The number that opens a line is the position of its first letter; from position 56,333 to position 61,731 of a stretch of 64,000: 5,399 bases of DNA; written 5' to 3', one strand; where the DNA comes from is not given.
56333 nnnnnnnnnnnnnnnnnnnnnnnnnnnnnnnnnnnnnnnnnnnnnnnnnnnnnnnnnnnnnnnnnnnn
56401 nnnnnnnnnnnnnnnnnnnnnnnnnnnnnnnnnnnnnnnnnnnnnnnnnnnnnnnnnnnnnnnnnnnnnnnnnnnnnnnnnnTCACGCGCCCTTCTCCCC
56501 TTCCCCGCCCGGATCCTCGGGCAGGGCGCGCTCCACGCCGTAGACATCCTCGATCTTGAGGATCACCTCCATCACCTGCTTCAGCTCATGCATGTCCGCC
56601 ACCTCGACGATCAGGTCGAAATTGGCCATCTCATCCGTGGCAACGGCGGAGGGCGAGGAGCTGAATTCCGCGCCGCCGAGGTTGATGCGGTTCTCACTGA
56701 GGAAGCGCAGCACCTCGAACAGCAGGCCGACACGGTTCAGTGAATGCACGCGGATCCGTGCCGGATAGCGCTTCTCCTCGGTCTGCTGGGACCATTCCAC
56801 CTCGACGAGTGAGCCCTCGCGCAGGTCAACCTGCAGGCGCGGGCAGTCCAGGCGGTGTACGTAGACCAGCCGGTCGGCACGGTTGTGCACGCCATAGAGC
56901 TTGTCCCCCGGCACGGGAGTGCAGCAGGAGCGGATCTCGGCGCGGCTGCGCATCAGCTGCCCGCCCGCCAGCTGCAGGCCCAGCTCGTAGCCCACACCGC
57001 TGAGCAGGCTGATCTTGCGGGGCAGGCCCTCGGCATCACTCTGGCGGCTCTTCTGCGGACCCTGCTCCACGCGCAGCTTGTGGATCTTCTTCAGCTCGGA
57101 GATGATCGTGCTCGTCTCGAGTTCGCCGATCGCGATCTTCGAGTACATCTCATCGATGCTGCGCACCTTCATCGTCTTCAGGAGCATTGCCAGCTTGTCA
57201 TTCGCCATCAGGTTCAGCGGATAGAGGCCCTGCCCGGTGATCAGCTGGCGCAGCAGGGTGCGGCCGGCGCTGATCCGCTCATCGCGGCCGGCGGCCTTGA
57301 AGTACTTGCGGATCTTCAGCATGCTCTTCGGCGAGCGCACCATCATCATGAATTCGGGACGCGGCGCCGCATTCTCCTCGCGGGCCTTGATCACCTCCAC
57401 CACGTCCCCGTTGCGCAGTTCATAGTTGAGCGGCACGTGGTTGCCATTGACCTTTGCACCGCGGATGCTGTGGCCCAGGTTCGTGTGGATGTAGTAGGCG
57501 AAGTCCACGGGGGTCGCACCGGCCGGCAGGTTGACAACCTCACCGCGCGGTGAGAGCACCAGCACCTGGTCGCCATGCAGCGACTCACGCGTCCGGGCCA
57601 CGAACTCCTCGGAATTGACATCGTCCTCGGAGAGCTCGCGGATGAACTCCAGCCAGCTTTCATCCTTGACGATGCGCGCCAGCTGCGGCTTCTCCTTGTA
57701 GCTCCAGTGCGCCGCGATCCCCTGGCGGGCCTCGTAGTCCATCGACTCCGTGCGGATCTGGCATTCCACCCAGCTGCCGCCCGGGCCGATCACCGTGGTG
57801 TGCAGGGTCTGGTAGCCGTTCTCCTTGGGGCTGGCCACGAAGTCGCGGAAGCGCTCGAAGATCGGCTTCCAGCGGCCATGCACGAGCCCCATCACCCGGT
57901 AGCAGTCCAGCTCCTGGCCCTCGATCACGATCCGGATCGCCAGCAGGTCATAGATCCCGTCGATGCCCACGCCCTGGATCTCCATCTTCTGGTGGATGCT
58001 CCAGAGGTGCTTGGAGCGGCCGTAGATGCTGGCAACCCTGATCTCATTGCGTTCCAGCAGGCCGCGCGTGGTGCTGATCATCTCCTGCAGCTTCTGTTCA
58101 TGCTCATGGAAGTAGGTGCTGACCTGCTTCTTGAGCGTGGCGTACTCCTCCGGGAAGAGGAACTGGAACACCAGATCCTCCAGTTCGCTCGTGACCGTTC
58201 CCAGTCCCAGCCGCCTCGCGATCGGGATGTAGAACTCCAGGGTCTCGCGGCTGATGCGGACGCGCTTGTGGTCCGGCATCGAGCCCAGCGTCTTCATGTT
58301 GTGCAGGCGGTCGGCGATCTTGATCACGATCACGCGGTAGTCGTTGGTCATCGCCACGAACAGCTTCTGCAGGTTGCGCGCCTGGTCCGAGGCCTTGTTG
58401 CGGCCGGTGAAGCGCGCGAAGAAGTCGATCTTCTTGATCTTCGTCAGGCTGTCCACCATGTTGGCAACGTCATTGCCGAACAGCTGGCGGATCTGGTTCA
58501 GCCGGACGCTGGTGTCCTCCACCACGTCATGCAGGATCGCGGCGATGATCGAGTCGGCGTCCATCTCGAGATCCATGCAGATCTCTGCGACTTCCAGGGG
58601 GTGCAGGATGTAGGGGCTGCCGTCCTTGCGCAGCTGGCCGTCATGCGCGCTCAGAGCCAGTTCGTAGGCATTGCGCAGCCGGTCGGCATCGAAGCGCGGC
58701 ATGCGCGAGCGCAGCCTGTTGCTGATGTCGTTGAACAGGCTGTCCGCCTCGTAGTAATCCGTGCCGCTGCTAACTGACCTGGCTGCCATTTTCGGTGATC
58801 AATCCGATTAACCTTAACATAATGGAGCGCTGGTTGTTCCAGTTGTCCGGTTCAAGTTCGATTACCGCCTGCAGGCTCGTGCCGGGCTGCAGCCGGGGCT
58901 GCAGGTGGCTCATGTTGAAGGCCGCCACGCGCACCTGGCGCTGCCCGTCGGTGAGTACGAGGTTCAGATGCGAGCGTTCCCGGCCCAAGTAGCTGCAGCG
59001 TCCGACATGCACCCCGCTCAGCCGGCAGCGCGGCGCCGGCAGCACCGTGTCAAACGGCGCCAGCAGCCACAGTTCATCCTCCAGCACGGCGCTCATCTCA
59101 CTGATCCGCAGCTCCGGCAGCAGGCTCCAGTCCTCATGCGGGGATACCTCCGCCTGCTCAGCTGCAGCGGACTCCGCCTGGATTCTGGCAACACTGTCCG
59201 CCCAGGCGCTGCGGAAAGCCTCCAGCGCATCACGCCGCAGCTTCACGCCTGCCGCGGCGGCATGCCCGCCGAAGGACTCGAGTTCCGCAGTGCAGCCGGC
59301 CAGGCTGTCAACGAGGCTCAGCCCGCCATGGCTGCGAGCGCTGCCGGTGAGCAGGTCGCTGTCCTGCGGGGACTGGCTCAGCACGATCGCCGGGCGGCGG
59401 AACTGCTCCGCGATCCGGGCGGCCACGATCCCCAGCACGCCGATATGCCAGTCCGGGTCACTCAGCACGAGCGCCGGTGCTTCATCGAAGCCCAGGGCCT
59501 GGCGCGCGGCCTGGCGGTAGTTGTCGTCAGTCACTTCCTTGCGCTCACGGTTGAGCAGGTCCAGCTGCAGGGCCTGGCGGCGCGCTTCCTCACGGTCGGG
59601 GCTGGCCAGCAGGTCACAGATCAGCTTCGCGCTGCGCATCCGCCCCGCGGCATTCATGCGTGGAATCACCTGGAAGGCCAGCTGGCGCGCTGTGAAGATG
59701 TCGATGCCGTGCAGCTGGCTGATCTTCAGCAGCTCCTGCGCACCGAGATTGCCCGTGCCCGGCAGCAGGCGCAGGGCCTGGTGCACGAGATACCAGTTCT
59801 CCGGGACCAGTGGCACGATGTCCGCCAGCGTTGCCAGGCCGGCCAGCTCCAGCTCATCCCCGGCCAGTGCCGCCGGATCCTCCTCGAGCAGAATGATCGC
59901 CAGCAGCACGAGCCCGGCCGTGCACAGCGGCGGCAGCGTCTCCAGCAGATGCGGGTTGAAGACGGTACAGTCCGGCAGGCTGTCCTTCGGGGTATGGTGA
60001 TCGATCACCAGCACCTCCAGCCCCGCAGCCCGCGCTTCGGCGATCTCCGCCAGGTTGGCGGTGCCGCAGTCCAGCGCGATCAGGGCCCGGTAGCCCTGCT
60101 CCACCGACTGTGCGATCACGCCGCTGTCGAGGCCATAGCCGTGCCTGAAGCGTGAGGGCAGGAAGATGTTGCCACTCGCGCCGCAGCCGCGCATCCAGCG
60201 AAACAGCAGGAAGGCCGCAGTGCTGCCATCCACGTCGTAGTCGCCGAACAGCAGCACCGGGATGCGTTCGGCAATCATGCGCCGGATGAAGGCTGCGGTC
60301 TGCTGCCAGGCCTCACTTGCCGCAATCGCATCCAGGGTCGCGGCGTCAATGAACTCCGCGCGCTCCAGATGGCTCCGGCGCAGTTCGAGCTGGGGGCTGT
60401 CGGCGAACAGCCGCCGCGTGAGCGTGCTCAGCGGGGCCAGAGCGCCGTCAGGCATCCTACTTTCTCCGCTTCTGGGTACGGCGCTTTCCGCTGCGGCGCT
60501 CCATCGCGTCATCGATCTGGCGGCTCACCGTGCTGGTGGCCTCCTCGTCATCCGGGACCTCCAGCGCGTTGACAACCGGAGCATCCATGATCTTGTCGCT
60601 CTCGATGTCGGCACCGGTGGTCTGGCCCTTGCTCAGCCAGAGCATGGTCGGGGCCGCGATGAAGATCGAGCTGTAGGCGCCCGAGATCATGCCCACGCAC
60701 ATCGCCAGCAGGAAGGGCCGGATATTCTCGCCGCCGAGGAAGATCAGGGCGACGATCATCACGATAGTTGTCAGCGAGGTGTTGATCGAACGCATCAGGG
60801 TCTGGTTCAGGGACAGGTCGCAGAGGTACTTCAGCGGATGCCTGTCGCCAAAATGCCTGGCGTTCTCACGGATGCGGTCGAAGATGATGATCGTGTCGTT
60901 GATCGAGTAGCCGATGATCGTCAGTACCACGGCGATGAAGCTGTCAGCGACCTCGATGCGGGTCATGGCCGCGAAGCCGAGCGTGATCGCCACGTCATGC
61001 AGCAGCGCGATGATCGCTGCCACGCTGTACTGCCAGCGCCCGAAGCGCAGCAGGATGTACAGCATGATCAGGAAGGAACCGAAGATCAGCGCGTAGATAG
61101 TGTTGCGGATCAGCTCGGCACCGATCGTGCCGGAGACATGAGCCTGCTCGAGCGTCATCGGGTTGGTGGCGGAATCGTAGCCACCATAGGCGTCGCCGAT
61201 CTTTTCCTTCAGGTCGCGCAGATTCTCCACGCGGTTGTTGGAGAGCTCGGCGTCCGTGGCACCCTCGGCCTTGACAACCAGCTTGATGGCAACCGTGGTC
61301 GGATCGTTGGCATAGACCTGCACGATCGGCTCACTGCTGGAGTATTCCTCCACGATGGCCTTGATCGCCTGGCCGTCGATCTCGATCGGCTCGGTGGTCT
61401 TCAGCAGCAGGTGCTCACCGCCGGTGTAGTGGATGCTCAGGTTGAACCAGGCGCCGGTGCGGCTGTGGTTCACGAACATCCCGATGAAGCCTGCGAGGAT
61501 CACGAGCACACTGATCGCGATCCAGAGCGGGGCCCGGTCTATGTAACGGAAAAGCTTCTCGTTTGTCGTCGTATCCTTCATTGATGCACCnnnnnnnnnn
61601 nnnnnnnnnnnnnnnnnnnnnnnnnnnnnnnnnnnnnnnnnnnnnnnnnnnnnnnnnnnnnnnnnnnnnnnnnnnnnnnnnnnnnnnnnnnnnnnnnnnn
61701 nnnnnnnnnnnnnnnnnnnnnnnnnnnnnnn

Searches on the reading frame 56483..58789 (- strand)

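Call 28: search_protein_families(library=pfam, proteins=[window:56483-58789:-], max_evalue=0.0001)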
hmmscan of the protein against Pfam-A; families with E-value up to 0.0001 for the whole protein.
window:56483-58789:- (768 aa): 6 families
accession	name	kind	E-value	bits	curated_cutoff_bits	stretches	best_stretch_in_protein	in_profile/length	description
PF13328.12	HD_4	-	1.6e-44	151.8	27.2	1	41-196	1-155/156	HD domain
PF04607.23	RelA_SpoT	-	7.9e-35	120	27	1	257-367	1-111/113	Region found in RelA / SpoT proteins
PF02824.27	TGS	-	4e-21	75.3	22.2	1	411-468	3-60/60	TGS domain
PF13291.12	ACT_4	-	2.4e-13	51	27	1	672-754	2-80/80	ACT domain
PF01966.28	HD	-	3.5e-10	40.6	22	1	61-165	2-116/116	HD domain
PF01842.31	ACT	-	1.3e-06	28.5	27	1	678-747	2-65/66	ACT domain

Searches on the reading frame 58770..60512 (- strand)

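Call 28: search_protein_families(library=pfam, proteins=[window:58770-60512:-], max_evalue=0.0001)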
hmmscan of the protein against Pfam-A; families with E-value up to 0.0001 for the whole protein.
window:58770-60512:- (580 aa): 3 families
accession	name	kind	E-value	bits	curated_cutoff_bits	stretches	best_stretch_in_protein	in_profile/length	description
PF01368.27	DHH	-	1.1e-14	55.2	28.1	1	86-207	2-103/125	DHH family, N-terminal domain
PF17768.7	RecJ_OB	-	1.4e-14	54.5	27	1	467-568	4-105/107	RecJ OB domain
PF02272.25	DHHA1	-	4.6e-11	43.5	25.9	1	347-437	4-96/102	DHHA1 domain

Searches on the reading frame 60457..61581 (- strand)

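Call 28: search_protein_families(library=pfam, proteins=[window:60457-61581:-], max_evalue=0.0001)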
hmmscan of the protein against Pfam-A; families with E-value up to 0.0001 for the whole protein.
window:60457-61581:- (374 aa): 1 family
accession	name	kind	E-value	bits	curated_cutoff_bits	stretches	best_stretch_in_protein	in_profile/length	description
PF02355.23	SecD_SecF_C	-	1.1e-57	194.9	20.5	1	142-318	14-188/189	Protein export membrane protein SecD/SecF, C-terminal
